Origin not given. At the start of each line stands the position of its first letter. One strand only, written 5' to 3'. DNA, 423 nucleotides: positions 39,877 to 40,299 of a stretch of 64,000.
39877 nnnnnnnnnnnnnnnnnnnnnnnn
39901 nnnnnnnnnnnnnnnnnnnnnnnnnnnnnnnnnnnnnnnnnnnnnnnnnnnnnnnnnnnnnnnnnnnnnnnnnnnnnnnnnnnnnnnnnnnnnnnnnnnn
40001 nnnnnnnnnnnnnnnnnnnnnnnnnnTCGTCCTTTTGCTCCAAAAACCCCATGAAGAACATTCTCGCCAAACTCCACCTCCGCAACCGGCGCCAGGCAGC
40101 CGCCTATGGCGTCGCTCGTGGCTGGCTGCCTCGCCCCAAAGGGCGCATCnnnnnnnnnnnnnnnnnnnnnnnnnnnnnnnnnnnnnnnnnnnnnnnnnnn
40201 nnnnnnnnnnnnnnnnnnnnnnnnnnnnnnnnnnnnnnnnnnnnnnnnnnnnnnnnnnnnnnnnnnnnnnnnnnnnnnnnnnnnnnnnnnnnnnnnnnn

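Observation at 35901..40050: Compact Tn4430-like Tn3-family transposon caught in decay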

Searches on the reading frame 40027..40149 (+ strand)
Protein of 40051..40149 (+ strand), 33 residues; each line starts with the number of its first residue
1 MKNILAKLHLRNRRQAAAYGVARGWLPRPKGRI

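Call 31: search_protein_families(library=ncbifam, proteins=[window:40051-40149:+], max_evalue=1)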
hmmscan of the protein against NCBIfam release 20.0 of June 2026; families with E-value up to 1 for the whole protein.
window:40051-40149:+ (33 aa): 0 families

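Call 78: search_protein_families(library=pfam, proteins=[window:40051-40149:+, window:40027-40149:+], max_evalue=10)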
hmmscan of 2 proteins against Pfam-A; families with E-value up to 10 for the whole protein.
window:40051-40149:+ (33 aa): 1 family
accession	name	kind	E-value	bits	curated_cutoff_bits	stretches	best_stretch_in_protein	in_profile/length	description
PF00196.25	GerE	-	0.13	12.3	23.5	1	1-18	38-55/57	Bacterial regulatory proteins, luxR family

window:40027-40149:+ (41 aa): 1 family
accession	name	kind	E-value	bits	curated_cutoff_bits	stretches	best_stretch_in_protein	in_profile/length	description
PF00196.25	GerE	-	0.14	12.2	23.5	1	9-26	38-55/57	Bacterial regulatory proteins, luxR family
